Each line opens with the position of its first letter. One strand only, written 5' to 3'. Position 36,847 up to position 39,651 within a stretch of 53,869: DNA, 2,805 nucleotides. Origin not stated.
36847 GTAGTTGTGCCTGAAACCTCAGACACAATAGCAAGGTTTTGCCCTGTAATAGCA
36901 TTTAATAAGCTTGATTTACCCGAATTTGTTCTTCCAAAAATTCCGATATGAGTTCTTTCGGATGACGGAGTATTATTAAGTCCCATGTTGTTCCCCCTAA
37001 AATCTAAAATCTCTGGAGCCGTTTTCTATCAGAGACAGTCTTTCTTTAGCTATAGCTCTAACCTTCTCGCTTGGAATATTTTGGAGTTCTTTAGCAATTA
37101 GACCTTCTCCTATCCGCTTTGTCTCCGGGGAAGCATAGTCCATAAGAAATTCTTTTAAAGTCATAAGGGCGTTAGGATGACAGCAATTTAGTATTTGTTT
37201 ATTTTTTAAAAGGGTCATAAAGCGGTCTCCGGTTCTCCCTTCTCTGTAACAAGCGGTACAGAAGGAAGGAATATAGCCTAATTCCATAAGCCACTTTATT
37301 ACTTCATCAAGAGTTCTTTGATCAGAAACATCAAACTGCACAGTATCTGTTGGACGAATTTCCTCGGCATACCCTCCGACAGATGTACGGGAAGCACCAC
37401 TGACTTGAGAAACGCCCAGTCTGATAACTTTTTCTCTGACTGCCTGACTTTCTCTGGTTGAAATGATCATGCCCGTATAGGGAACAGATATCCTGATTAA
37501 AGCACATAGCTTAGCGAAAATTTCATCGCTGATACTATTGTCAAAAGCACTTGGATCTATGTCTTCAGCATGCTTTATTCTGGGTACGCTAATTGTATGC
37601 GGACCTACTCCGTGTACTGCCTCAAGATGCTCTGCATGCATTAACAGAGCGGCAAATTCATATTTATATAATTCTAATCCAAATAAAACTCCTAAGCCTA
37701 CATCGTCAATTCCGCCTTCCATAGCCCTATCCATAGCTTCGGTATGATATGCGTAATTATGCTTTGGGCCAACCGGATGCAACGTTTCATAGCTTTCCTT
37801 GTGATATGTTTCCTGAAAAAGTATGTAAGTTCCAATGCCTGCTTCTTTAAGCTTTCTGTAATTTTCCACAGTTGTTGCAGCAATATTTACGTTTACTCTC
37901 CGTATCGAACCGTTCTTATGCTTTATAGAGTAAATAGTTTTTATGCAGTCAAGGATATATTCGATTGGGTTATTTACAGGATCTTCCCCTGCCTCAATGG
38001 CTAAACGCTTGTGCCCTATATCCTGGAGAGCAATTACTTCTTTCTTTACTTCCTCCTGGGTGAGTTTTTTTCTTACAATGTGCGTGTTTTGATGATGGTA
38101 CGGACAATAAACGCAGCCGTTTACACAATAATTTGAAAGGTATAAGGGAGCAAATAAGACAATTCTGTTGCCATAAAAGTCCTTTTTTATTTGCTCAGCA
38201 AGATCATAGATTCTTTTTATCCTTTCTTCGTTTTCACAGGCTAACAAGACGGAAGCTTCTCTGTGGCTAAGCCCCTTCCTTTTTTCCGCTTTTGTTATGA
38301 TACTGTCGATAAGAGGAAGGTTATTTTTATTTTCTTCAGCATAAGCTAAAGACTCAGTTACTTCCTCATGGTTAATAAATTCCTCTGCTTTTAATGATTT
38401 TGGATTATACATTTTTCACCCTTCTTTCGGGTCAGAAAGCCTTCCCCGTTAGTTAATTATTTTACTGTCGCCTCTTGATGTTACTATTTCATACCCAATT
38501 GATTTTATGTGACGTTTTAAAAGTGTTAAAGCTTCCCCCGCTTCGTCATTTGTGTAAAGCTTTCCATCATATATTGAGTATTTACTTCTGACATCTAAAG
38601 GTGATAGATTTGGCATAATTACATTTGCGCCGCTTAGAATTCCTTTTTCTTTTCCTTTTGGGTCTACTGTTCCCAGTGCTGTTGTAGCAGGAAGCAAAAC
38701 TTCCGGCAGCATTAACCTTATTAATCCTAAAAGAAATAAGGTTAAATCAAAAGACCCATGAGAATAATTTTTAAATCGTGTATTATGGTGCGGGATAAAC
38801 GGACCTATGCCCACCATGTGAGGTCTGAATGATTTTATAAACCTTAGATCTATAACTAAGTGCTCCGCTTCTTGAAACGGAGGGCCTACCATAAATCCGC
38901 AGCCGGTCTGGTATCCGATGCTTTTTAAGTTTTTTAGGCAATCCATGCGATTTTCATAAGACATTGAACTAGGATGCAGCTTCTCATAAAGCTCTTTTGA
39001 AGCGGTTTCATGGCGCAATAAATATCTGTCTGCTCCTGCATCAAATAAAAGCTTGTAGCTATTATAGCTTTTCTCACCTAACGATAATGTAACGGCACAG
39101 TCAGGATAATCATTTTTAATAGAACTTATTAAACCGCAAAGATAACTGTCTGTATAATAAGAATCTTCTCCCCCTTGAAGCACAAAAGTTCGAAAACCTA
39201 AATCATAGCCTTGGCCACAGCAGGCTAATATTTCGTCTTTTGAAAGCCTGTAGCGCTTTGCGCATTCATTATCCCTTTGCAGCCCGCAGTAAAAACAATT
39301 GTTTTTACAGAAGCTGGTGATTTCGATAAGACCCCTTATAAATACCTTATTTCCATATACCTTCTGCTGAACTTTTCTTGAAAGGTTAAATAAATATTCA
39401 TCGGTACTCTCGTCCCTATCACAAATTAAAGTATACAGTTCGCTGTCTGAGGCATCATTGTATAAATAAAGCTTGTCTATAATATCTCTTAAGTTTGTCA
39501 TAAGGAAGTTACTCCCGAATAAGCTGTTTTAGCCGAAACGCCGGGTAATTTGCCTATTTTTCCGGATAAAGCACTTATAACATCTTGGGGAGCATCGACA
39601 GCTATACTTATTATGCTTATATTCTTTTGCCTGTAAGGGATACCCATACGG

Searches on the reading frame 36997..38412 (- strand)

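Call 43: search_protein_families(library=pfam, proteins=[window:36997-38412:-])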
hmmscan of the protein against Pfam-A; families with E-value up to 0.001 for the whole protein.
window:36997-38412:- (471 aa): 2 families
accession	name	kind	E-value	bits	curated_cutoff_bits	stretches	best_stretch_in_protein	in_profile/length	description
PF04055.27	Radical_SAM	-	3.8e-17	63.4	29.5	1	92-243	3-149/166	Radical SAM superfamily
PF06968.18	BATS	-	3.2e-16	59.7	22.2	1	275-380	1-87/88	Biotin and Thiamin Synthesis associated domain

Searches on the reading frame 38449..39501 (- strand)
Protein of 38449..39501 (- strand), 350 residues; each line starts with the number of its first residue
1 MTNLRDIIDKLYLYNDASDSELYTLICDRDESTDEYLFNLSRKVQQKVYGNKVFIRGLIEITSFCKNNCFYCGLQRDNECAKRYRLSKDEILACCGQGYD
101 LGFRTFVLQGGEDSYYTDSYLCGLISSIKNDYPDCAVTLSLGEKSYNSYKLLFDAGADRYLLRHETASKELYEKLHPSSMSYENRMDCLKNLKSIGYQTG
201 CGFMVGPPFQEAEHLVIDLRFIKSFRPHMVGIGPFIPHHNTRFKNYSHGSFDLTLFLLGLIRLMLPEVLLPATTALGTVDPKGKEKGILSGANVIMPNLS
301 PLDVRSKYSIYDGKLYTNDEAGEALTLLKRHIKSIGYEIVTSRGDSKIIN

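Call 43: search_protein_families(library=pfam, proteins=[window:38449-39501:-])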
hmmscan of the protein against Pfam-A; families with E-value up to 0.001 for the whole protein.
window:38449-39501:- (350 aa): 1 family
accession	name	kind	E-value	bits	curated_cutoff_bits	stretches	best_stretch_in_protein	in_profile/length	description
PF04055.27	Radical_SAM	-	1.7e-15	58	29.5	1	59-221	1-165/166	Radical SAM superfamily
